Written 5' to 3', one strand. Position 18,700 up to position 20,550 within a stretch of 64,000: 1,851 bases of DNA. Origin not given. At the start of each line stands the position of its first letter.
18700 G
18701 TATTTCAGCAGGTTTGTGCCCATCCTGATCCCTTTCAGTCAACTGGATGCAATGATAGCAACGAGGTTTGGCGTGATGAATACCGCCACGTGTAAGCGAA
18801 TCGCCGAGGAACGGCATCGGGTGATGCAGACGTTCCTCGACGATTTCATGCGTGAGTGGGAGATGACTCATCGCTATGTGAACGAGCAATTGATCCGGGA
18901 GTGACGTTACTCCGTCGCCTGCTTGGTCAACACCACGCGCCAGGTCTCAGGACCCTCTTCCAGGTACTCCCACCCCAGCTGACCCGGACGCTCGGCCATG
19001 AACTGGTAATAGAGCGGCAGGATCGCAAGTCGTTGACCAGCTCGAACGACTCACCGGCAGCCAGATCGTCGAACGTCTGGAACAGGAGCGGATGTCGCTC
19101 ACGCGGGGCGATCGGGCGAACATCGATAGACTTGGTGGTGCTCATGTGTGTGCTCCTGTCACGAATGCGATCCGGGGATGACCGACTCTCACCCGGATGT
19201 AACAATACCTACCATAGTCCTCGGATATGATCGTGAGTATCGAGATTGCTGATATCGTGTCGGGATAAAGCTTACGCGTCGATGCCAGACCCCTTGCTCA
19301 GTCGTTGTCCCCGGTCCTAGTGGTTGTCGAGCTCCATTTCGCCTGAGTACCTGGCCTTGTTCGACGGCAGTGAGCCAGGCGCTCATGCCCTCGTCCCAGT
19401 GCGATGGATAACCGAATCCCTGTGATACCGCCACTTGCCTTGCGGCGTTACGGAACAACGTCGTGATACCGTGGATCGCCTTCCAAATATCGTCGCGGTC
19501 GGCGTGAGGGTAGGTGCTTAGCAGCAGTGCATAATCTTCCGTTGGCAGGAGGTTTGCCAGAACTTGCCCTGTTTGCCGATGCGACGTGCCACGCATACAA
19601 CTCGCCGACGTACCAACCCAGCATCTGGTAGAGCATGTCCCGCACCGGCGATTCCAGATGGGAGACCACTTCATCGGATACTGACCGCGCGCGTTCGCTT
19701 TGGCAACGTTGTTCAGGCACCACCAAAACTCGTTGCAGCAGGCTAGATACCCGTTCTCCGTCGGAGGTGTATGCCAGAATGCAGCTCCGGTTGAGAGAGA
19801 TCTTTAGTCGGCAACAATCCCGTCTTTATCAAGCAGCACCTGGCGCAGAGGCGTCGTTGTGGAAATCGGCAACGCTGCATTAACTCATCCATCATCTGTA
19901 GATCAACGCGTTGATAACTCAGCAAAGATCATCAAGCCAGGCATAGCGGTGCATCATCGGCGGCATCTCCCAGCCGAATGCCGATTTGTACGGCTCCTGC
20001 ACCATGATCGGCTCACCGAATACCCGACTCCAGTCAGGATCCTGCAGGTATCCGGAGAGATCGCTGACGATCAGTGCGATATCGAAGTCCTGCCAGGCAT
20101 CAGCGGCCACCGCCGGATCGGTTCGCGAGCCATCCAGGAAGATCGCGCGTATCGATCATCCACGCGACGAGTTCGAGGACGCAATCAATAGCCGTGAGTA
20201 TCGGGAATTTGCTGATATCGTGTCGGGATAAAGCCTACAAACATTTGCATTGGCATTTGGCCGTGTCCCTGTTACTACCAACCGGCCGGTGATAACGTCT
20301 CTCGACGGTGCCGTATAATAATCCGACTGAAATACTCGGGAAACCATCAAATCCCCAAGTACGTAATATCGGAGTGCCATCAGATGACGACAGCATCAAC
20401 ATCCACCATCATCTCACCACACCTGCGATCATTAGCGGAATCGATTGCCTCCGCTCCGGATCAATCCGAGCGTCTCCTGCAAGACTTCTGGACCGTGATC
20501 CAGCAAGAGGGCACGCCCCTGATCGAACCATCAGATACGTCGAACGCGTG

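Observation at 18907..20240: Decayed accessory patch: frameshifted DUF2249 gene and a shattered ANT(6)-like resistance-type gene bracketed by ~45-nt direct repeats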

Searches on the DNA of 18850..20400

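Call 36: search_rna_families(source=window, start=18850, end=20400, threshold=evalue, max_evalue=1)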
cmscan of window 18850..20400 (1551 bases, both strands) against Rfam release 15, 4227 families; matches with E-value up to 1: 1.
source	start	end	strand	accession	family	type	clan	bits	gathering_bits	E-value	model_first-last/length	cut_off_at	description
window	19223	19284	+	RF01297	sR40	Gene; snRNA; snoRNA; CD-box;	-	19.4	50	0.52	1-61/61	no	Small nucleolar RNA sR40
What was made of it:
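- On Cis-regulatory RNA (riboswitch or leader): No Rfam hit at E <= 1 other than noise (call 36).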

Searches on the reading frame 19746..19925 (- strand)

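Call 7: search_protein_families(library=pfam, proteins=[window:19746-19925:-], max_evalue=0.1)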
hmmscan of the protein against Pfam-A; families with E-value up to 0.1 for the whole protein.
seq(60 aa): 1 family
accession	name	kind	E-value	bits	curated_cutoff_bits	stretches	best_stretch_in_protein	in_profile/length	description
PF25053.1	DUF7791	-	0.077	13.3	28.1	1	5-45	56-92/162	Domain of unknown function (DUF7791)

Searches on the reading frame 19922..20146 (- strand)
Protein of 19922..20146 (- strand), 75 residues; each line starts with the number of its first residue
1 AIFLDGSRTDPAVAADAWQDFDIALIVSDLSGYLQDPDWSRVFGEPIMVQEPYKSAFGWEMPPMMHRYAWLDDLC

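Call 7: search_protein_families(library=pfam, proteins=[window:19922-20146:-], max_evalue=0.1)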
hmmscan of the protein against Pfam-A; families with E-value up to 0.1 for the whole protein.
seq(75 aa): 1 family
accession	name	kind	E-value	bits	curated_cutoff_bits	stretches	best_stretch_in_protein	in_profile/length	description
PF04439.18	Adenyl_transf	-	2.5e-16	60.1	22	1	1-61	23-83/279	Streptomycin adenylyltransferase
